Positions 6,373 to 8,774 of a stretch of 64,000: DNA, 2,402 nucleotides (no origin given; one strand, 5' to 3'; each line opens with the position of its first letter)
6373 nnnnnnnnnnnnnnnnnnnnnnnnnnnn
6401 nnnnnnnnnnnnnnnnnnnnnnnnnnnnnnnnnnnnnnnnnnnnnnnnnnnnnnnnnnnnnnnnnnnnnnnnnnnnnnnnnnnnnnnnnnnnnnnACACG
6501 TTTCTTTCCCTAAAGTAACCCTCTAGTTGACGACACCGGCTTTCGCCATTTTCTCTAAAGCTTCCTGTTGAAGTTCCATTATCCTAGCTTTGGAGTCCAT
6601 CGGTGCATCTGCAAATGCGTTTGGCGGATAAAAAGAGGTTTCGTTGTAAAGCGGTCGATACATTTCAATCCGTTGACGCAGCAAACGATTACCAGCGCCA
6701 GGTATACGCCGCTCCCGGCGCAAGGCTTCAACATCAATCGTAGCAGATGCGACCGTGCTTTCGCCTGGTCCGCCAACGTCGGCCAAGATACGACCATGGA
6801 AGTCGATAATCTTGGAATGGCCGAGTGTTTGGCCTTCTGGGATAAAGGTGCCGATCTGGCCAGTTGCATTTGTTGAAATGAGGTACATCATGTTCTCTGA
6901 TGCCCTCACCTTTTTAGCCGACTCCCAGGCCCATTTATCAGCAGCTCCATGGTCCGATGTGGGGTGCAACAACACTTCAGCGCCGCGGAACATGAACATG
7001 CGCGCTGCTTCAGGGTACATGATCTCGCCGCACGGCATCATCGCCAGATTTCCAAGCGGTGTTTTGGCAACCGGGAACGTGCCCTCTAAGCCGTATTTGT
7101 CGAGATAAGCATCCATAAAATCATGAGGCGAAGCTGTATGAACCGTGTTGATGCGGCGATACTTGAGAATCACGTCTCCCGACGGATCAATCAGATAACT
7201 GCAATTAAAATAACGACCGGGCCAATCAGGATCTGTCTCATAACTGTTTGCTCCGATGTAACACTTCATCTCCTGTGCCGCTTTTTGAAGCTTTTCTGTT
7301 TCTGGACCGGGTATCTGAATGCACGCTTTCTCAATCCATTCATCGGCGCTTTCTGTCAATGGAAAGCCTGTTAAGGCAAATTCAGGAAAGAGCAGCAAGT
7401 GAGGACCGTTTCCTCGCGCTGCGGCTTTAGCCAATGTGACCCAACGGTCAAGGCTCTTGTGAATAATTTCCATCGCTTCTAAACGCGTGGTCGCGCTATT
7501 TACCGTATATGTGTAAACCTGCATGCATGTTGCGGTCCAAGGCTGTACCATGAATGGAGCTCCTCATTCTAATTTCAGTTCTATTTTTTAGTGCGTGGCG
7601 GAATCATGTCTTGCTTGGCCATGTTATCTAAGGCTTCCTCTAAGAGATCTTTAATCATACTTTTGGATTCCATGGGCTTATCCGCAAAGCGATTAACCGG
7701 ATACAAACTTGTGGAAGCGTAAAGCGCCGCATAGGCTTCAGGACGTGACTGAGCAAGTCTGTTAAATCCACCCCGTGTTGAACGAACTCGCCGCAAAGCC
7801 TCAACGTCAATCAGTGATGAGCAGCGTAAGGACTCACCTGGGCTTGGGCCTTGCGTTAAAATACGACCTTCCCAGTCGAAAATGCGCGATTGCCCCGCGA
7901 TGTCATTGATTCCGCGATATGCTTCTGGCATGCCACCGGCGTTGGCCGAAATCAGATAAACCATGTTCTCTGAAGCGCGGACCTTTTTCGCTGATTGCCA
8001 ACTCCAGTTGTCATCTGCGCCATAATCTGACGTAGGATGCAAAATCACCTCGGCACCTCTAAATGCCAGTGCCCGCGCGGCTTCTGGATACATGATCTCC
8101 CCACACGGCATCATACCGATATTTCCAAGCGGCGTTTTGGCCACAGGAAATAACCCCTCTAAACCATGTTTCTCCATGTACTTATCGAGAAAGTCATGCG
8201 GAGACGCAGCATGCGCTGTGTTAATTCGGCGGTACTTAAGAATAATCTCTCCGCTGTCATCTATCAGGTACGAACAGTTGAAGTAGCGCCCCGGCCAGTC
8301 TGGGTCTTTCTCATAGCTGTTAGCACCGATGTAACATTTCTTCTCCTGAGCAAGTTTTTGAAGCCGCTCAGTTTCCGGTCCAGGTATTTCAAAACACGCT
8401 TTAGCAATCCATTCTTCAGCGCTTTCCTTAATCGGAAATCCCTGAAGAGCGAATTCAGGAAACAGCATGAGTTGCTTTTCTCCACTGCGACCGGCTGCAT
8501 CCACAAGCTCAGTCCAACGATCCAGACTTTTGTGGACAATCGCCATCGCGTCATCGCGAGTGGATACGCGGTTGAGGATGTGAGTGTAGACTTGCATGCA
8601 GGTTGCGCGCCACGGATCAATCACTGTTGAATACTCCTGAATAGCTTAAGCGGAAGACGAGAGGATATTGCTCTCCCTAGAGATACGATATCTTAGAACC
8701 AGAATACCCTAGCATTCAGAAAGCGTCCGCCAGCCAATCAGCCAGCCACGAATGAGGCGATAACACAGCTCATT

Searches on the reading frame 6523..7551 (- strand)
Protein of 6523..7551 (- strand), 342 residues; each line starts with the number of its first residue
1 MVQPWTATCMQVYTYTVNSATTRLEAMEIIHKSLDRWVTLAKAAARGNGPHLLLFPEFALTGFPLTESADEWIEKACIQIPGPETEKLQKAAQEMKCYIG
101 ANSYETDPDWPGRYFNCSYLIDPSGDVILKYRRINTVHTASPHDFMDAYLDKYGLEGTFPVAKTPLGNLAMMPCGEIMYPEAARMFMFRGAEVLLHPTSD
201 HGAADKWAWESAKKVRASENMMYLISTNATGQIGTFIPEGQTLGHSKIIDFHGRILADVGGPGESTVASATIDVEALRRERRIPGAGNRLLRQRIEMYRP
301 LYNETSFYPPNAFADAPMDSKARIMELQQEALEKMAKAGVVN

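Call 41: search_protein_families(library=pfam, proteins=[window:6523-7551:-], max_evalue=0.001)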
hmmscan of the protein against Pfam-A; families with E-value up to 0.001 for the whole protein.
window:6523-7551:- (342 aa): 1 family
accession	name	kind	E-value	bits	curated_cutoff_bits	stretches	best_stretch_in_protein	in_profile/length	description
PF00795.27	CN_hydrolase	-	6.4e-37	127.7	23.2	1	33-279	17-253/256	Carbon-nitrogen hydrolase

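Call 75: search_protein_families(library=ncbifam, proteins=[window:6523-7551:-], max_evalue=0.001)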
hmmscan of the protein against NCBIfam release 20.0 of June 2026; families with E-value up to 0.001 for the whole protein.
window:6523-7551:- (342 aa): 10 families
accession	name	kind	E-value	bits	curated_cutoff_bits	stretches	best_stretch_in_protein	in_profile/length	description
NF009803.0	PRK13287.1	equivalog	5.3e-25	87.9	406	1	21-288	23-273/333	formamidase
TIGR03381.1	agmatine_aguB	equivalog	2.7e-21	76.1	410.25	1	20-299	4-277/279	N-carbamoylputrescine amidase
NF009802.0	PRK13286.1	equivalog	4e-18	65.5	427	1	11-303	16-289/345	aliphatic amidase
NF040852.1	nitrile_Arch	equivalog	3e-15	56.1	500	1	39-295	24-256/262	nitrilase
NF043013.1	DeGluthAmidYersProt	equivalog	1.7e-12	47.1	500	1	52-260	37-240/278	deaminated glutathione amidase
NF033621.1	de_GSH_amidase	exception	1.4e-11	44.3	355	1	37-283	20-247/260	deaminated glutathione amidase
TIGR00546.1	lnt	equivalog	8.2e-09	35.1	132.9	0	168-242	318-395/395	apolipoprotein N-acyltransferase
NF010588.0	PRK13981.1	equivalog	0.00013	20.5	479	1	37-256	26-229/546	NAD+ synthase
TIGR04048.1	nitrile_sll0784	equivalog_domain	0.00027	20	502.6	1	73-189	68-174/301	Nit6803 family nitrilase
NF007757.0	PRK10438.1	equivalog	0.00087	18.6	249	0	204-281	168-241/256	amidohydrolase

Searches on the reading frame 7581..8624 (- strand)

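Call 75: search_protein_families(library=ncbifam, proteins=[window:7581-8624:-], max_evalue=0.001)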
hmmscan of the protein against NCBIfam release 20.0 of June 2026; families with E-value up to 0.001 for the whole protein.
window:7581-8624:- (347 aa): 9 families
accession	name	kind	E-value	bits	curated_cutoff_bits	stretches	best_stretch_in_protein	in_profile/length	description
TIGR03381.1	agmatine_aguB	equivalog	3.1e-25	89.1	410.25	1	30-300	14-278/279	N-carbamoylputrescine amidase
NF009803.0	PRK13287.1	equivalog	1.4e-24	86.5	406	1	30-269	32-255/333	formamidase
NF040852.1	nitrile_Arch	equivalog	1.5e-17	63.7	500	1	32-280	17-243/262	nitrilase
NF009802.0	PRK13286.1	equivalog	2.9e-16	59.3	427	1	18-304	23-290/345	aliphatic amidase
NF033621.1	de_GSH_amidase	exception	1e-12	48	355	1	36-260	19-225/260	deaminated glutathione amidase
NF043013.1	DeGluthAmidYersProt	equivalog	6.6e-12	45.1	500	1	51-282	36-260/278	deaminated glutathione amidase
TIGR00546.1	lnt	equivalog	2.2e-08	33.7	132.9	0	168-231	318-384/395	apolipoprotein N-acyltransferase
NF010588.0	PRK13981.1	equivalog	9.9e-07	27.5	479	1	34-305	23-276/546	NAD+ synthase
TIGR04048.1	nitrile_sll0784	equivalog_domain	3.4e-05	23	502.6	1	54-192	48-177/301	Nit6803 family nitrilase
